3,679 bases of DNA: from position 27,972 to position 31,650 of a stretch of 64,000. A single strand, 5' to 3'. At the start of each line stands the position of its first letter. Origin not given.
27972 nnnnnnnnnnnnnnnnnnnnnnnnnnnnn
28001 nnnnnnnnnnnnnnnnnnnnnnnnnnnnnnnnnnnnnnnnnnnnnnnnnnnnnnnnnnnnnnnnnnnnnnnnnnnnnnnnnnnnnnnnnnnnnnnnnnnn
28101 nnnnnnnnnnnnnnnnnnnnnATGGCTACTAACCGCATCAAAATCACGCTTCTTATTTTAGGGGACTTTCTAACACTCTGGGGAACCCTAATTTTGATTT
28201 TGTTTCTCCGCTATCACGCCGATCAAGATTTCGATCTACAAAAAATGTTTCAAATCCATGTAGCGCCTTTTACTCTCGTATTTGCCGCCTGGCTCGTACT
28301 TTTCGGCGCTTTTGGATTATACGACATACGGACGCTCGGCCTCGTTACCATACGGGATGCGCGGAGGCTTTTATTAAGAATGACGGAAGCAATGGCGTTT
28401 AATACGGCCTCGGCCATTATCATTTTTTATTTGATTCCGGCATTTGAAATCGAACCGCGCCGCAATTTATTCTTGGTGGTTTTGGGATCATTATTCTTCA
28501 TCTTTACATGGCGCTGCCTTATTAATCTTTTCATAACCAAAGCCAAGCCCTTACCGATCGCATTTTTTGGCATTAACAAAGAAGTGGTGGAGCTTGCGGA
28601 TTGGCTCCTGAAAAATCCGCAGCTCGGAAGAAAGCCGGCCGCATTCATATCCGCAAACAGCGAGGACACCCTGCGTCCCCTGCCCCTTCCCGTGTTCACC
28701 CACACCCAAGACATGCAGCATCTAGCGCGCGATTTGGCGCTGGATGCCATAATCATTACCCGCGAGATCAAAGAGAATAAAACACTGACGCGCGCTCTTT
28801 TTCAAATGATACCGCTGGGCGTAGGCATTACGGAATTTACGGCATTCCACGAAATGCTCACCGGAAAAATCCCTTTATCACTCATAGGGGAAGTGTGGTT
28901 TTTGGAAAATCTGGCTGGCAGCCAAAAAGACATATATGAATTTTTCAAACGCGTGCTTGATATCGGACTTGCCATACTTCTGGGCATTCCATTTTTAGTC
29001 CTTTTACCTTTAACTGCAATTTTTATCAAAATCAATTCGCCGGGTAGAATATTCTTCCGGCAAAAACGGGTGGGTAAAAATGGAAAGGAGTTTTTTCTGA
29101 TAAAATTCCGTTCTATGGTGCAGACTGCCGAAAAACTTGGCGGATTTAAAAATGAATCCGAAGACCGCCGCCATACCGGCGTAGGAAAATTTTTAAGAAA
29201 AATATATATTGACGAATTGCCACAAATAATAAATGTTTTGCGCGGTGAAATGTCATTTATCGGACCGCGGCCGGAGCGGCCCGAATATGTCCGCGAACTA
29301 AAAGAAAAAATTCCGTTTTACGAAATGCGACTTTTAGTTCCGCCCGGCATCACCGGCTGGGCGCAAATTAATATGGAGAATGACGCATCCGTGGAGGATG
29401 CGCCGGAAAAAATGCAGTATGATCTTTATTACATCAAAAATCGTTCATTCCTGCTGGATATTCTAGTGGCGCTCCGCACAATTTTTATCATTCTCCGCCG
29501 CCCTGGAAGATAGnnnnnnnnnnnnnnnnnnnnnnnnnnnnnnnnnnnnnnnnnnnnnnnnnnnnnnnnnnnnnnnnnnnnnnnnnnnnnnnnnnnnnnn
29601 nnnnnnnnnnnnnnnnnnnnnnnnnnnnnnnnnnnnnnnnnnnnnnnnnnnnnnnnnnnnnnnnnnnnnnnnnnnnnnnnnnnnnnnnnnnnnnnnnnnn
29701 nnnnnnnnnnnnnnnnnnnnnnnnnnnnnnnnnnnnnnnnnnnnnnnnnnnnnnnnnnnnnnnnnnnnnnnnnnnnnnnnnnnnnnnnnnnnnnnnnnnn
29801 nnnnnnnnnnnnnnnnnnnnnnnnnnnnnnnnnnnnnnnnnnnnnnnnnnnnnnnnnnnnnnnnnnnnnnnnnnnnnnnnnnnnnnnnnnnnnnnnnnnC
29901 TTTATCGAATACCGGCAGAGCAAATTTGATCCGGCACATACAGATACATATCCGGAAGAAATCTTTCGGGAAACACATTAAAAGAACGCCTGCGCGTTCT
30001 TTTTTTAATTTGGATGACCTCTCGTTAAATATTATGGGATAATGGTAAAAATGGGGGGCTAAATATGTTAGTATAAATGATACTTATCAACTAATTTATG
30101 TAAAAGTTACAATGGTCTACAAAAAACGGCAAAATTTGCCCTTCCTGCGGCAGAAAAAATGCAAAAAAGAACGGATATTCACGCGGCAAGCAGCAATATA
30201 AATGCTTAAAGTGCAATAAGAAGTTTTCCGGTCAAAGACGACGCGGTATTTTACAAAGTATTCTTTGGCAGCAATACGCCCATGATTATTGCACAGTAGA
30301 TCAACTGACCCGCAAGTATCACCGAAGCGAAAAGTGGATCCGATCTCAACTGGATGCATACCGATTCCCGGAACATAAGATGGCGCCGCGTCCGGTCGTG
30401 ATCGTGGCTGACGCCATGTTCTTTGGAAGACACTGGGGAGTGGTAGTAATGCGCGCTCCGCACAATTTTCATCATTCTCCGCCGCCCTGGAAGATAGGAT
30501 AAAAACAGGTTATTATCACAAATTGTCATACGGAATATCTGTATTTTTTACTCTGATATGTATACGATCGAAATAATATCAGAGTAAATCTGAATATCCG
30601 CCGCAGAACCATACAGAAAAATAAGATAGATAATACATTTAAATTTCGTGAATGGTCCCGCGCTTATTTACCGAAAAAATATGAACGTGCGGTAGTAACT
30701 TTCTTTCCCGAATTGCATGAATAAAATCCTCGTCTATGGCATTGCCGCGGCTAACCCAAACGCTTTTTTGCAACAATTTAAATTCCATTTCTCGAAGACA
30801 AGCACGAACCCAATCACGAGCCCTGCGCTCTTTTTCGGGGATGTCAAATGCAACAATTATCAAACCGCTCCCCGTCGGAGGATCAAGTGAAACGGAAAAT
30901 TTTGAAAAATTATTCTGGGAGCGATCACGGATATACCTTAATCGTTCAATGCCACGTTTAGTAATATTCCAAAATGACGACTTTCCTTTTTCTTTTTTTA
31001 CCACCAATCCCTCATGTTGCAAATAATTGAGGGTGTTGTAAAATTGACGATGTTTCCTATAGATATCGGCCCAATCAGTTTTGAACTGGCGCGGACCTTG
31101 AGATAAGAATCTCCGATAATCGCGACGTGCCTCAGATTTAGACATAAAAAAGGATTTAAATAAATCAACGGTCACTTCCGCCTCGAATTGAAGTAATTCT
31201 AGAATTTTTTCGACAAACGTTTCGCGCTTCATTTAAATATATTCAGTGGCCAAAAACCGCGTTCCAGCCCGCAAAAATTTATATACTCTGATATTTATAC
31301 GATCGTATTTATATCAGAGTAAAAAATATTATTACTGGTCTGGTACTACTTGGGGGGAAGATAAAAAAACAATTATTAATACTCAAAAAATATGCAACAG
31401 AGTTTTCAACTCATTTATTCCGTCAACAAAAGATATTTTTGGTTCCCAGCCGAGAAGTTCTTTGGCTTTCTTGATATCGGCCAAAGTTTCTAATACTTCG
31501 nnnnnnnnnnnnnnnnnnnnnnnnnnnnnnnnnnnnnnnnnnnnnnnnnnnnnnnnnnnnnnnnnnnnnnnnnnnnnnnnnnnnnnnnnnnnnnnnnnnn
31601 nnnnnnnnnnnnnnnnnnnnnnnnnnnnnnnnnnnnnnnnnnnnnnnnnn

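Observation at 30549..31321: wHTH + Cas2-like (PaaX-family-like) regulator flanked by two 38-bp palindromes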

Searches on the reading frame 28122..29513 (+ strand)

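Call 77: search_protein_families(library=pfam, proteins=[window:28122-29513:+], max_evalue=0.001)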
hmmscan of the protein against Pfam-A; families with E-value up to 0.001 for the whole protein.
window:28122-29513:+ (463 aa): 1 family
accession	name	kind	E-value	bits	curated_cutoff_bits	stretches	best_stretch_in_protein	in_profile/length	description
PF02397.22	Bac_transf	-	7.8e-62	208.4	27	1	276-458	1-178/179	Bacterial sugar transferase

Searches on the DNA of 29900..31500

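Call 63: search_rna_families(source=window, start=29900, end=31500, threshold=evalue, max_evalue=1)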
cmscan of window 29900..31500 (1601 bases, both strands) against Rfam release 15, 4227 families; matches with E-value up to 1: 1.
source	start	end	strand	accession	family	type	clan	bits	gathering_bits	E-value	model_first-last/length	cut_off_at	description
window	31278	31325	-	RF04127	MIR8007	Gene; miRNA;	-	19.4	195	0.76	1-226/226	no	MIR8007 microRNA precursor family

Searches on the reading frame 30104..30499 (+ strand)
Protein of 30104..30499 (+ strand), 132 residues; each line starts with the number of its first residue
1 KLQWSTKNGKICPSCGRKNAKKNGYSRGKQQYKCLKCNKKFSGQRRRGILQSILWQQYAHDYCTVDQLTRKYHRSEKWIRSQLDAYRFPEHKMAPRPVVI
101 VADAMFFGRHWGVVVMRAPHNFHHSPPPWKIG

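Call 77: search_protein_families(library=pfam, proteins=[window:30104-30499:+], max_evalue=0.001)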
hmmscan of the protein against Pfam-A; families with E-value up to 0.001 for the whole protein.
seq(132 aa): 1 family
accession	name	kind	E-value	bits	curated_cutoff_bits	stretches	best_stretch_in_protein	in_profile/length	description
PF09723.15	Zn_ribbon_8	-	0.00048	20.5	34.4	0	5-22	22-39/41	Zinc ribbon domain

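Call 79: search_protein_families(library=ncbifam, proteins=[window:30104-30499:+], max_evalue=1)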
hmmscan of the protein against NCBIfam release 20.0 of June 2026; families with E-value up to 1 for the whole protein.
seq(132 aa): 10 families
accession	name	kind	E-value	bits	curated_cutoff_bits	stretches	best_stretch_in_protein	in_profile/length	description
NF048019.1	IS256_Zn_var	equivalog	2.3e-21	76.4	150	1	14-116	2-106/304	IS256 family transposase, variant Zn-binding type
NF050000.1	IS1_IS1595_Zn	domain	2.2e-08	34.5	28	1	12-42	1-32/34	IS1/IS1595 family N-terminal zinc-binding domain-containing protein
NF033558.1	transpos_IS1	equivalog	9.2e-08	32.2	100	1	12-51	1-41/199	IS1 family transposase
NF048018.1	IS256_N_4Cys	domain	2.1e-07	31.4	27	1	12-41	2-31/31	transposase-like zinc-binding domain-containing protein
NF033544.1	transpos_IS1249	exception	0.00012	21.3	300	1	11-115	3-111/382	IS1249 family transposase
TIGR02605.1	CxxC_CxxC_SSSS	subfamily_domain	0.013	15.5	31.3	0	7-22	24-39/52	FmdB family zinc ribbon protein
TIGR00280.1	eL43_euk_arch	equivalog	0.043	14.1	95.8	1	5-43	32-66/92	50S ribosomal protein L37Ae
NF003058.0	PRK03976.1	equivalog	0.11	12.5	87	1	7-44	34-67/91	50S ribosomal protein L37ae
NF047723.1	TransFacS4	equivalog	0.15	12.6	120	1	10-40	61-89/90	transcription factor S4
NF047912.1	ECs_2282_CxxC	subfamily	0.25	11.3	37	1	12-42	5-38/60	ECs_2282 family putative zinc-binding protein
